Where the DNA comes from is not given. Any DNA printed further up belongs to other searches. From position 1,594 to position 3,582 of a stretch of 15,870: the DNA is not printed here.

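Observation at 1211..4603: Candidate undescribed membrane redox module: RseC-like protein, FMN/CX3CP membrane protein and a membrane-tethered orphan AmrS radical SAM enzyme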

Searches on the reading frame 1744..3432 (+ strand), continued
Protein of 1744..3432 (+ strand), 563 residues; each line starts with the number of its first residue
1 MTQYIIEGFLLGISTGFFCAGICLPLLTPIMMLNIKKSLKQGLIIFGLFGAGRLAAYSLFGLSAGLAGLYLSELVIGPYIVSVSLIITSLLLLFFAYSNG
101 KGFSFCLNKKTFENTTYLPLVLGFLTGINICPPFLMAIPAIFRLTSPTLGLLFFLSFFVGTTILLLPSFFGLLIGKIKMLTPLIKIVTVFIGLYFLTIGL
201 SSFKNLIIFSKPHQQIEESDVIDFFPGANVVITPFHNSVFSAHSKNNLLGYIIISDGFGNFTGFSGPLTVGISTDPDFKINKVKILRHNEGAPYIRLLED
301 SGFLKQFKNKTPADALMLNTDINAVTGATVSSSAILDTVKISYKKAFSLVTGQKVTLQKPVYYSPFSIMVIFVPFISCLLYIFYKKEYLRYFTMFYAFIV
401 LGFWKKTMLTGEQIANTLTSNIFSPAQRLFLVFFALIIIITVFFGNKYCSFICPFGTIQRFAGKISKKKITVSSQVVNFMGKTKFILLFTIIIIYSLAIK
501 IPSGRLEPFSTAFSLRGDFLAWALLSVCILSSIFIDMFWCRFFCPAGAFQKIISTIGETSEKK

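Call 67: find_related_loci(query=A1, collection=metagenome_contigs, flank=6000)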
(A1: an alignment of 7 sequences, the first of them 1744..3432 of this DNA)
Query A1 (563 aa) in metagenome_contigs; peptide patterns used: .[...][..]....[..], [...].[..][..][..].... (x = any residue, [..] = any of these).
600 stretches matched a pattern (row limit reached: there are more); 274 encode a relative of the query (tblastn E <= 1e-3); the best 80 are kept; 80 distinct loci.
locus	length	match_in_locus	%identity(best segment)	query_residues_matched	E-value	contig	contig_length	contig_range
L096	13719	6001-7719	24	3-554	9e-39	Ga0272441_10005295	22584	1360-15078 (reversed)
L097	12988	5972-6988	28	225-563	1e-38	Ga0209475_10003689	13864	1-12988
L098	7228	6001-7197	29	160-555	9e-38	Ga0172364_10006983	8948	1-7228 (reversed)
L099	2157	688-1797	27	175-556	1e-36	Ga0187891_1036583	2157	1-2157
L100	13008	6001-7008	27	225-559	7e-36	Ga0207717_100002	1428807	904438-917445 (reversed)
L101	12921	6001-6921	27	238-547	1e-33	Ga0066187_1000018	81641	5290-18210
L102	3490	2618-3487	30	260-547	2e-32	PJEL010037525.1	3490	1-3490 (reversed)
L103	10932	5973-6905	27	235-546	3e-32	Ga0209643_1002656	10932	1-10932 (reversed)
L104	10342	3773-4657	30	263-555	1e-31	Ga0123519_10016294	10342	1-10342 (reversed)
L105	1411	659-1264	39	1-200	8e-30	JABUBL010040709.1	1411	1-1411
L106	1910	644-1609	27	234-548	2e-29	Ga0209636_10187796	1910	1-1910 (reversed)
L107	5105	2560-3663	24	184-548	2e-28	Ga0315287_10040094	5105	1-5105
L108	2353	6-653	36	10-234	3e-27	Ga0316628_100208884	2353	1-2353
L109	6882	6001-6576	39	7-196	9e-27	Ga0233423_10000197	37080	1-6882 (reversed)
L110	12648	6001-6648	35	5-218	2e-26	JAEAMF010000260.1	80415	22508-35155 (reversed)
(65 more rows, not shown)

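Call 73: predict_structure(alignment_id=A1)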
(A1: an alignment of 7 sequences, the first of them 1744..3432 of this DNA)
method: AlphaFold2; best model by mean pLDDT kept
length: 563 residues; sequences in the alignment: 7
mean_pLDDT: 45.1   pTM: 0.33
mean pLDDT of the five models: 45.1, 44.1, 41.7, 41.6, 41.2
residues with pLDDT >= 90: 0; 70-90: 61; 50-70: 85; < 50: 417
segments of 3 or more residues with pLDDT < 50: 1-39, 61-115, 128-214, 258-266, 315-331, 357-563
pLDDT, mean of each block of 10 residues (from residue 1): 39 45 43 44 55 54 40 35 40 38 30 44 51 41 34 41 43 38 45 41 32 51 63 72 78 62 49 82 69 57 70 52 39 63 74 52 34 40 39 38 31 31 33 38 32 37 37 43 42 39 31 32 44 42 34 30 29
secondary structure, 60 per line:
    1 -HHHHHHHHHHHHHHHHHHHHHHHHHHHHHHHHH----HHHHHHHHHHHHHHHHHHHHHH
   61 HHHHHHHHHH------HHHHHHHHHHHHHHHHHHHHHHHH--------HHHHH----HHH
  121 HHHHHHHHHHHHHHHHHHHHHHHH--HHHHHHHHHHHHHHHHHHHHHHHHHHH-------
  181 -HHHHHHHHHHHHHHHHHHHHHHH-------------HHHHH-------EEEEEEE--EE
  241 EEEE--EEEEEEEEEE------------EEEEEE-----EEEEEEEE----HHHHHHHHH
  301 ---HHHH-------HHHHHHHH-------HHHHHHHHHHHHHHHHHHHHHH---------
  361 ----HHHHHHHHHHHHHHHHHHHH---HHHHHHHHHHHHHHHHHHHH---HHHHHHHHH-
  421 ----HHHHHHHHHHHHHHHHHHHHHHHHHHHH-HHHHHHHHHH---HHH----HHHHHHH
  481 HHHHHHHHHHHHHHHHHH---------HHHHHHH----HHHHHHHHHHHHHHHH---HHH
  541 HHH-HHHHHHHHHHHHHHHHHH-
elements in order: H2-34 H39-70 H77-100 H109-113 H118-144 H147-173 H182-204 H218-222 E230-236 E239-244 E247-256 E269-274 E280-287 H292-300 H304-307 H315-322 H330-351 H365-384 H388-407 H411-419 H425-452 H454-463 H474-498 H508-514 H519-534 H538-543 H545-562
